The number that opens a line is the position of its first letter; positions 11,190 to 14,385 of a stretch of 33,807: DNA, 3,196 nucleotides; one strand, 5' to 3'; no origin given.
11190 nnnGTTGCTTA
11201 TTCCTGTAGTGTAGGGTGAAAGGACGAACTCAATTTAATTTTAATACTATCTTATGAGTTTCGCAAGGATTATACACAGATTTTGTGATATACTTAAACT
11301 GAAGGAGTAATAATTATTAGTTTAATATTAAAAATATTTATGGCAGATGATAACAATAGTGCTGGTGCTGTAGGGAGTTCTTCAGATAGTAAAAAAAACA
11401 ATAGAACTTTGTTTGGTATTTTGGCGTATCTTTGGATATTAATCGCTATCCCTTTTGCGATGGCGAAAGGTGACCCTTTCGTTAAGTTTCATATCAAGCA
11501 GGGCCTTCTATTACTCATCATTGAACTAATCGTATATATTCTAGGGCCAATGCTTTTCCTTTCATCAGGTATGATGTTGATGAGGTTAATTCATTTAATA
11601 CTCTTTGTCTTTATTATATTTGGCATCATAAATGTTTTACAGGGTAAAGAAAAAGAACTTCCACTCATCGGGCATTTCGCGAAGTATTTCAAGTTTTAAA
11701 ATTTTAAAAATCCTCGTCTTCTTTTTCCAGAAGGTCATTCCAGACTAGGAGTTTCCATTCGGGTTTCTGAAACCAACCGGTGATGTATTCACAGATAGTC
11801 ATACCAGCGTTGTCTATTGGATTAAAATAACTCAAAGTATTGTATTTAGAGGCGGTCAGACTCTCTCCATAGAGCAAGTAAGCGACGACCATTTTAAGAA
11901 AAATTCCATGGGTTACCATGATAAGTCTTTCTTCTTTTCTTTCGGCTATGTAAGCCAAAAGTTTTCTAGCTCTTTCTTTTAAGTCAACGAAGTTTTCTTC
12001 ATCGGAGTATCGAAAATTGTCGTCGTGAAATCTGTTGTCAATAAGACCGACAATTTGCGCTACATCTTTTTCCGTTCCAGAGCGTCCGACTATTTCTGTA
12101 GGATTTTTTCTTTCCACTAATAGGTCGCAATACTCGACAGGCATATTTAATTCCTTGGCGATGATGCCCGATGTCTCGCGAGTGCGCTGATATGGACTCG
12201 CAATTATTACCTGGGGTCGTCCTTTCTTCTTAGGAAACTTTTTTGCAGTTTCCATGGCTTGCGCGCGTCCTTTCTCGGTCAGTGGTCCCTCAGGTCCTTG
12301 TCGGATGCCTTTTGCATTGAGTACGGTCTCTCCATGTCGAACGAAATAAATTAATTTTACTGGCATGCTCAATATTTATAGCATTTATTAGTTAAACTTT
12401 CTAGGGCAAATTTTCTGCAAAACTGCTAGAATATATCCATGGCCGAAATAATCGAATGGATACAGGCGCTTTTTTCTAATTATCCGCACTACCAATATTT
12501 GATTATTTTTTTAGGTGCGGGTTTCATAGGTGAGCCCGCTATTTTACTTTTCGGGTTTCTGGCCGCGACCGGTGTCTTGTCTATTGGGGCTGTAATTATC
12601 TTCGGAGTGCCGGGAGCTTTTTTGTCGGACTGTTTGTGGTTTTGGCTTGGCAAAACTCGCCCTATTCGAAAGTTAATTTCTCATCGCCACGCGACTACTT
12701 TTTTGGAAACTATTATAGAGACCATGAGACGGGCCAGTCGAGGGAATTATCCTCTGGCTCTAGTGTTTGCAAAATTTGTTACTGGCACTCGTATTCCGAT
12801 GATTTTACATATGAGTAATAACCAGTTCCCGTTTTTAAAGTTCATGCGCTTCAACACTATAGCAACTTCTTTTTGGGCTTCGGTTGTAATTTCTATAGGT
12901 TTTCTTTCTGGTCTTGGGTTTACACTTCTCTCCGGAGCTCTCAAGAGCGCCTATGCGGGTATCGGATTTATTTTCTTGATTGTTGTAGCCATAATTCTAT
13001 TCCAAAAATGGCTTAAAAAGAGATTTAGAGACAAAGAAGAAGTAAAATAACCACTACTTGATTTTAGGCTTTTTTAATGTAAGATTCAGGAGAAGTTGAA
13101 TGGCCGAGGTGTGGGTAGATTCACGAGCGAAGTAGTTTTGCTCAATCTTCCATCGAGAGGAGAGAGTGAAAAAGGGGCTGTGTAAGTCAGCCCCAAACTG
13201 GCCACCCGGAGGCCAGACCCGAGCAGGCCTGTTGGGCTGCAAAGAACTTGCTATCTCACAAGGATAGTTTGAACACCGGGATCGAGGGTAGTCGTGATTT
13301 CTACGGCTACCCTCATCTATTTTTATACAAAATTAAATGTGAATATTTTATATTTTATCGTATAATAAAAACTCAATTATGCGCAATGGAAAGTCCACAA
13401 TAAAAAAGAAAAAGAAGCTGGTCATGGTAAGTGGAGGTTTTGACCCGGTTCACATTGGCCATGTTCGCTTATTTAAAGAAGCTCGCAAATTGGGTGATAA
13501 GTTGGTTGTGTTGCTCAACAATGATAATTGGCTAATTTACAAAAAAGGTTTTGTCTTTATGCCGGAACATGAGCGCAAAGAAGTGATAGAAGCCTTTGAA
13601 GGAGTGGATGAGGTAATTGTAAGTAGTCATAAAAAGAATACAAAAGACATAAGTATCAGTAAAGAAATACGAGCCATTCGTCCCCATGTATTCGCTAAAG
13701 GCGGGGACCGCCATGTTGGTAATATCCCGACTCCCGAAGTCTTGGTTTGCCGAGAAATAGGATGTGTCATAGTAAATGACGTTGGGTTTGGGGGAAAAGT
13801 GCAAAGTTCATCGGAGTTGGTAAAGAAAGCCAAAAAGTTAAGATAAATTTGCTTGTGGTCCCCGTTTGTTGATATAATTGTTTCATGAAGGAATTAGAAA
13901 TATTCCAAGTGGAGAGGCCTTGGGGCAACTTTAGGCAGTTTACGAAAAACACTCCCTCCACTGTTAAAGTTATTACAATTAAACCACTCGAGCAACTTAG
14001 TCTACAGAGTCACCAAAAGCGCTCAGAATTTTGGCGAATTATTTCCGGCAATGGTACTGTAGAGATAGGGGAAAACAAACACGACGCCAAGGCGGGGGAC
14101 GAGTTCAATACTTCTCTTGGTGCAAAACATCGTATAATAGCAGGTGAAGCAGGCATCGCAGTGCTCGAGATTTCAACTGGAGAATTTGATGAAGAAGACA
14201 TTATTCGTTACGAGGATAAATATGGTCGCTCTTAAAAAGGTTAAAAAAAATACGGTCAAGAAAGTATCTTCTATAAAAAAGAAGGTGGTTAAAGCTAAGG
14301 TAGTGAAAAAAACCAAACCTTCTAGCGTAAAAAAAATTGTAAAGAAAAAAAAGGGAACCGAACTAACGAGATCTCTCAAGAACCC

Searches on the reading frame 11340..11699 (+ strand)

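Call 17: search_protein_families(library=pfam, proteins=[window:11340-11699:+], max_evalue=0.001)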
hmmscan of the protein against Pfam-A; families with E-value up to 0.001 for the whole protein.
window:11340-11699:+ (119 aa): 1 family
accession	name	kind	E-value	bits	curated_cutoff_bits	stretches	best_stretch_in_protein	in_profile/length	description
PF09685.15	DUF4870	-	4.7e-05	23.8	25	1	35-113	25-106/107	Domain of unknown function (DUF4870)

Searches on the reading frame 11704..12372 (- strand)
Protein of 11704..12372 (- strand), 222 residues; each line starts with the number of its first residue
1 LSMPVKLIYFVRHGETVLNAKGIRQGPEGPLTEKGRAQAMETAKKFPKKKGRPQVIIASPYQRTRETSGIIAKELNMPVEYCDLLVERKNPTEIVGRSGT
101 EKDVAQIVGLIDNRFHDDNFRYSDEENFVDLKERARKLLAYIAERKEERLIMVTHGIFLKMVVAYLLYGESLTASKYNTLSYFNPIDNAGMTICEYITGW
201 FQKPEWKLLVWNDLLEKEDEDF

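Call 17: search_protein_families(library=pfam, proteins=[window:11704-12372:-], max_evalue=0.001)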
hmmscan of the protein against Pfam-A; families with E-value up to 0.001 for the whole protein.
window:11704-12372:- (222 aa): 1 family
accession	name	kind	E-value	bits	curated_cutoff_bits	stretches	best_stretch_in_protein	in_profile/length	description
PF00300.27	His_Phos_1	-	4.4e-30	105.2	21.7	1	8-199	1-184/194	Histidine phosphatase superfamily (branch 1)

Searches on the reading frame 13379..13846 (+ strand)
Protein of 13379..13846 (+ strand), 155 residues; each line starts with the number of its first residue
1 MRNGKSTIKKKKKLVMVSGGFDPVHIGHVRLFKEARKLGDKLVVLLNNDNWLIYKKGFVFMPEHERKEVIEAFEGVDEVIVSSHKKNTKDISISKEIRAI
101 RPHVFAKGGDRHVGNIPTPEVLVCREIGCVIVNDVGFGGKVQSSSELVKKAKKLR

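Call 17: search_protein_families(library=pfam, proteins=[window:13379-13846:+], max_evalue=0.001)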
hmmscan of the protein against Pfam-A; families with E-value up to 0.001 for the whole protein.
window:13379-13846:+ (155 aa): 2 families
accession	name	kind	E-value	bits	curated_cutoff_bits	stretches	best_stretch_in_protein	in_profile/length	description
PF01467.32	CTP_transf_like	-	3.3e-15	56.9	21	1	18-112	3-91/133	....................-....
PF06574.18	FAD_syn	-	3.8e-06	27.2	27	1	9-94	3-95/158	FAD synthetase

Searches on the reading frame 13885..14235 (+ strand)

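Call 17: search_protein_families(library=pfam, proteins=[window:13885-14235:+], max_evalue=0.001)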
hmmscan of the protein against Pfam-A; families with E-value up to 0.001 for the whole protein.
window:13885-14235:+ (116 aa): 2 families
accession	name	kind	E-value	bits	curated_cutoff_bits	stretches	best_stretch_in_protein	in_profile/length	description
PF01050.24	MannoseP_isomer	-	1.7e-19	70.6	23.6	1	8-111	11-116/116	Mannose-6-phosphate isomerase C-terminal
PF07883.17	Cupin_2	-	4.1e-07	30.1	27.2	1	30-87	3-59/70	Cupin domain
